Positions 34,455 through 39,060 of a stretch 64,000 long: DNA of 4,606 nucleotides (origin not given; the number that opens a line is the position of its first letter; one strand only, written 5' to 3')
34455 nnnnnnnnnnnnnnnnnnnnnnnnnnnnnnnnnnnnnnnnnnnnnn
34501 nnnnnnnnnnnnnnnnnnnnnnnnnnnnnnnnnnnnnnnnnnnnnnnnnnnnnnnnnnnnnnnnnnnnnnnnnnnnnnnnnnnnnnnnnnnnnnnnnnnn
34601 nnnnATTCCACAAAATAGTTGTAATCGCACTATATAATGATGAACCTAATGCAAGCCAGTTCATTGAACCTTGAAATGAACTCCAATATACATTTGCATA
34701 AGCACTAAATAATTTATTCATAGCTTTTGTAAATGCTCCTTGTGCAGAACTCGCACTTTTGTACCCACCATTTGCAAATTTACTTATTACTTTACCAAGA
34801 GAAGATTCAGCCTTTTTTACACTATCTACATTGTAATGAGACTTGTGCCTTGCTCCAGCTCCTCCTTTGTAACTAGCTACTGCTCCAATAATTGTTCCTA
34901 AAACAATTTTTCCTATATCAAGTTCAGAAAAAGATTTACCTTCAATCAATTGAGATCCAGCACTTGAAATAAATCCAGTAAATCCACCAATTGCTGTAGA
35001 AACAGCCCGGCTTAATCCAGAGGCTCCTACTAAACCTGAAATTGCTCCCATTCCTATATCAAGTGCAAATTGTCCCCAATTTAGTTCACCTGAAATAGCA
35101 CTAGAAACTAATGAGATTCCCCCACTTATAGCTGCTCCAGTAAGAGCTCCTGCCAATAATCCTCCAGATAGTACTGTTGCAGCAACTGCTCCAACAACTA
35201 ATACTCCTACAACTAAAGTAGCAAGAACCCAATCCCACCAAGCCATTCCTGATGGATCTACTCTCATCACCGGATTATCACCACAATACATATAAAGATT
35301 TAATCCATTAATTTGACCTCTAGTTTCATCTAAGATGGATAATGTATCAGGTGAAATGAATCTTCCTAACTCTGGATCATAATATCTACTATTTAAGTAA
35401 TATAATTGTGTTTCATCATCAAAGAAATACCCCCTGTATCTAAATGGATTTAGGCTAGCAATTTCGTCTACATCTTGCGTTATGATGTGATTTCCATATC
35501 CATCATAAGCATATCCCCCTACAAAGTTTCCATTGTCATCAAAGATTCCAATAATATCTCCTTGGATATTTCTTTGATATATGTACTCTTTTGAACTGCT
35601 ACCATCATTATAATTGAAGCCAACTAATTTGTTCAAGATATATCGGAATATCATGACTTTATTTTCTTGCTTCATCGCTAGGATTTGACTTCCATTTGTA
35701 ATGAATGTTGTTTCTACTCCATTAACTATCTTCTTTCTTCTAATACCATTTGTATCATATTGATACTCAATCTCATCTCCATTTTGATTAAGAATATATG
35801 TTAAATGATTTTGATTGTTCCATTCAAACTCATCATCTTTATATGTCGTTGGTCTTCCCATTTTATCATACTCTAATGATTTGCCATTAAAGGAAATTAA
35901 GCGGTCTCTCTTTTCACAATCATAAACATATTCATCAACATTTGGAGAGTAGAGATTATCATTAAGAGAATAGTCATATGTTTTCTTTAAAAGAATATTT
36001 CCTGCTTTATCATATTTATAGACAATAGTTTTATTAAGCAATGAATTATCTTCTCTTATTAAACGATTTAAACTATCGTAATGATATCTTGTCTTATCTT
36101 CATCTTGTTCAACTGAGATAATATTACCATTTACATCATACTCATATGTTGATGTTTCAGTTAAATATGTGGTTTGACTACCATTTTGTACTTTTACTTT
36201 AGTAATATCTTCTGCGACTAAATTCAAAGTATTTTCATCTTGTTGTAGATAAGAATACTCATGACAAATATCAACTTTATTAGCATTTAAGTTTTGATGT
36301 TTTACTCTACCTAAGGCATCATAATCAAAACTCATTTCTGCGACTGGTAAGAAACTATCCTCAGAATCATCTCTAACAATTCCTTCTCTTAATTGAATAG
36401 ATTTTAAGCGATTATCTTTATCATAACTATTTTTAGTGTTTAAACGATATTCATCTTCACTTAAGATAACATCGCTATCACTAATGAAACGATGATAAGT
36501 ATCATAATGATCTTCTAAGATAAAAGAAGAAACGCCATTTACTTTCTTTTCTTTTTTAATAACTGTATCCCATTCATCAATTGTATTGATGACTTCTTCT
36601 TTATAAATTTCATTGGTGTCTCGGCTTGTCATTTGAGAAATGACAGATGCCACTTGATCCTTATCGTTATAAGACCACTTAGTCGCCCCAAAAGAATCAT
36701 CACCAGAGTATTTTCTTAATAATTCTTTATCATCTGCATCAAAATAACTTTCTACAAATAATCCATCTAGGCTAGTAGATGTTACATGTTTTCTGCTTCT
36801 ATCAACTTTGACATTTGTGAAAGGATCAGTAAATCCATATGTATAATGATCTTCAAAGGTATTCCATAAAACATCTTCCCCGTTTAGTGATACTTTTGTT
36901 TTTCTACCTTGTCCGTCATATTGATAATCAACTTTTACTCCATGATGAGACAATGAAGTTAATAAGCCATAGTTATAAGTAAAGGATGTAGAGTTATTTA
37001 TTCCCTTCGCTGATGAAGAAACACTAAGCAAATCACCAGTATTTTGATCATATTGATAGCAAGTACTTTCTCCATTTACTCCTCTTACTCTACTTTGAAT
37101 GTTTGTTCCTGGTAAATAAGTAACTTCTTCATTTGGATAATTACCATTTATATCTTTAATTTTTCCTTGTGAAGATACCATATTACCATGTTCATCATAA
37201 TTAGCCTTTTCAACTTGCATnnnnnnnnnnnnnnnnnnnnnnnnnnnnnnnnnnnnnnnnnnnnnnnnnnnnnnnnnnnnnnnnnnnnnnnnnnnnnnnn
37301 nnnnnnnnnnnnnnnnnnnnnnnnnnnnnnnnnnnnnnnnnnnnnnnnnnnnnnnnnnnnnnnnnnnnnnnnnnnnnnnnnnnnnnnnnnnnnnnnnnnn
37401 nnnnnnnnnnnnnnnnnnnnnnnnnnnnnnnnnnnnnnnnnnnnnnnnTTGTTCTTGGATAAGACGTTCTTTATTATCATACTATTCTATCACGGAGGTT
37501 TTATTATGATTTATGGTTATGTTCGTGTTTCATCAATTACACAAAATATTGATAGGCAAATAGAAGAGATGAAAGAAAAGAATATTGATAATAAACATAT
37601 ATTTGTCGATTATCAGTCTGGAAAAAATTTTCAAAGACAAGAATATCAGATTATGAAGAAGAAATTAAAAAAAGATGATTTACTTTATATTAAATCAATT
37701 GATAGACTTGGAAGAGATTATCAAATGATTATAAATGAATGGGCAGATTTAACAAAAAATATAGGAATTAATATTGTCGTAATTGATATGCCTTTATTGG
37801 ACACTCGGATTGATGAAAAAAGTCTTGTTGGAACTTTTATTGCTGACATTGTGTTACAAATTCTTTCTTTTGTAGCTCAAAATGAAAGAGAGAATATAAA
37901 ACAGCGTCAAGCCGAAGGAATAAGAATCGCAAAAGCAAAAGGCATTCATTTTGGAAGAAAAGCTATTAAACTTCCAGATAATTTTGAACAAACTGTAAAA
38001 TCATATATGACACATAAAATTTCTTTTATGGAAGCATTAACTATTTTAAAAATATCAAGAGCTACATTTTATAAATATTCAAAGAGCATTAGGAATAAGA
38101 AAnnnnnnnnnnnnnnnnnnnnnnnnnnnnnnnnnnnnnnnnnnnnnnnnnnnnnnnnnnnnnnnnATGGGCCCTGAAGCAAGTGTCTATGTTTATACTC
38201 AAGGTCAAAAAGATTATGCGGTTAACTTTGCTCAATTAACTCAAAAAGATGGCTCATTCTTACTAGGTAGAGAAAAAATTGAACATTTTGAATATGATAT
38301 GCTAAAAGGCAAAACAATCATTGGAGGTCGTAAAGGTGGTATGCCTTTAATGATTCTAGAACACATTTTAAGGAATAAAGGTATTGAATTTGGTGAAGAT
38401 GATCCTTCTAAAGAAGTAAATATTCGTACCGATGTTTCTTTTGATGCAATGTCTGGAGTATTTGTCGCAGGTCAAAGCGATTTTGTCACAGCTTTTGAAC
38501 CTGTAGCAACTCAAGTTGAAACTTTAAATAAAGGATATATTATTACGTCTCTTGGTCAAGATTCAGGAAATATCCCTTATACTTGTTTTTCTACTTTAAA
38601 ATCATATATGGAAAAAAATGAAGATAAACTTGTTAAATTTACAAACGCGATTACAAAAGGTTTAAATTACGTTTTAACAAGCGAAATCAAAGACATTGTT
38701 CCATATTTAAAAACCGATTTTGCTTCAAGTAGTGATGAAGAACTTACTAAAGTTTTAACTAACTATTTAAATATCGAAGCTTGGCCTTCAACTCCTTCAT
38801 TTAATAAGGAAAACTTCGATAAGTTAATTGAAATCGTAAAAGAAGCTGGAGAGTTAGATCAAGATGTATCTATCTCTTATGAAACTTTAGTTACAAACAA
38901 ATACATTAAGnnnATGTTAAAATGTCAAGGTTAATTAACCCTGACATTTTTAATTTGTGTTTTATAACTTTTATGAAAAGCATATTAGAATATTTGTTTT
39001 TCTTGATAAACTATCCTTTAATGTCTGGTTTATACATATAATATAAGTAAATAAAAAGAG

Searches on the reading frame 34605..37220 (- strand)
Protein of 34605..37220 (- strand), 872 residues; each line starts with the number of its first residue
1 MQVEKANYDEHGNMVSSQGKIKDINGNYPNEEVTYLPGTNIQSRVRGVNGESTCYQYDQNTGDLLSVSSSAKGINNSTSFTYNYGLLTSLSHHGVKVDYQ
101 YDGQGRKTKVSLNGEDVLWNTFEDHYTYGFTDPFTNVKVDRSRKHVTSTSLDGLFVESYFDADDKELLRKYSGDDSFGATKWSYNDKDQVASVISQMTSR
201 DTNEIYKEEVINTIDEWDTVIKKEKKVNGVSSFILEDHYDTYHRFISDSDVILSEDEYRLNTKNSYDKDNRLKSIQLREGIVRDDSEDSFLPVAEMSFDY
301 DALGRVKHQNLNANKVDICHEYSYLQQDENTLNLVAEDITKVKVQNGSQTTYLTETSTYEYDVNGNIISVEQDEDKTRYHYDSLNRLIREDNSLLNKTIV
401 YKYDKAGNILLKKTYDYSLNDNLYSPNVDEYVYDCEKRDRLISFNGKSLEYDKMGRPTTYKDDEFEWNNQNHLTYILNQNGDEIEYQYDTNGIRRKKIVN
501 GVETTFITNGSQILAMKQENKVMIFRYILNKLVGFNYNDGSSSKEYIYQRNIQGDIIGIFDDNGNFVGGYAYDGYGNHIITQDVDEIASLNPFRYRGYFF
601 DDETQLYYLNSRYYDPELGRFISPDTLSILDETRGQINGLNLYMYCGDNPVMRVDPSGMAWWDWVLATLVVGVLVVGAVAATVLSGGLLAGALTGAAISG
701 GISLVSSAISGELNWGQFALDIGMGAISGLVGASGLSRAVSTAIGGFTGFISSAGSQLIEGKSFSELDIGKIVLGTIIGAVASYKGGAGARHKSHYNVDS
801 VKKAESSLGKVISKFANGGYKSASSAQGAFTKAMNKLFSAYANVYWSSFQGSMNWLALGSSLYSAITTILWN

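Call 34: search_protein_families(library=pfam, proteins=[window:34605-37220:-], max_evalue=0.001)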
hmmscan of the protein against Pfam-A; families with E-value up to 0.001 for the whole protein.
window:34605-37220:- (872 aa): 1 family
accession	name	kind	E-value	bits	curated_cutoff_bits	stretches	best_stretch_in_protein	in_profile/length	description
PF05593.20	RHS_repeat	-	2.9e-14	53.5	22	0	361-390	1-31/38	RHS Repeat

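Call 83: search_protein_families(library=phrogs, proteins=[window:34605-37220:-], max_evalue=0.001)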
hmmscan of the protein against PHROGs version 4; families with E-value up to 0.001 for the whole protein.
window:34605-37220:- (872 aa): 1 family
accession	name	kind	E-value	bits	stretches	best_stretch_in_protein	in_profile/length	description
phrog_10385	-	unknown function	2.3e-19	69.1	1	546-659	1980-2094/2333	-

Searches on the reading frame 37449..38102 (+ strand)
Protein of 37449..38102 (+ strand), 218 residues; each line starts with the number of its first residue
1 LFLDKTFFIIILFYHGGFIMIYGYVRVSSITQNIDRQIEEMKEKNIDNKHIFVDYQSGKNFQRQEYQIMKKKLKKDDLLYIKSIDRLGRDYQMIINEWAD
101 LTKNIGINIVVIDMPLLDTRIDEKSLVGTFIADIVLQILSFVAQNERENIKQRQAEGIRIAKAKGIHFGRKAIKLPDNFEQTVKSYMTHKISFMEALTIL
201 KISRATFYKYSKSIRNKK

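Call 34: search_protein_families(library=pfam, proteins=[window:37449-38102:+], max_evalue=0.001)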
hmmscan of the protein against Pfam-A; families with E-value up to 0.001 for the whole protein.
window:37449-38102:+ (218 aa): 1 family
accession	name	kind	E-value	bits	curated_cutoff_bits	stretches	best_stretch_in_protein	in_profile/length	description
PF00239.26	Resolvase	-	4.2e-25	89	23.3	1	21-165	1-143/145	Resolvase, N terminal domain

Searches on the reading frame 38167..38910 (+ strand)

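Call 34: search_protein_families(library=pfam, proteins=[window:38167-38910:+], max_evalue=0.001)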
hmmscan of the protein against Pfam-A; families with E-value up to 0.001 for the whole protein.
window:38167-38910:+ (248 aa): 2 families
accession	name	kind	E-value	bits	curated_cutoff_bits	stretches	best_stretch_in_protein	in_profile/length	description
PF09084.16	NMT1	-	6.1e-06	26.7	20.5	1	45-170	90-210/216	NMT1/THI5 like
PF13379.11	NMT1_2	-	0.00061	20.1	24.7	1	55-173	130-242/252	NMT1-like family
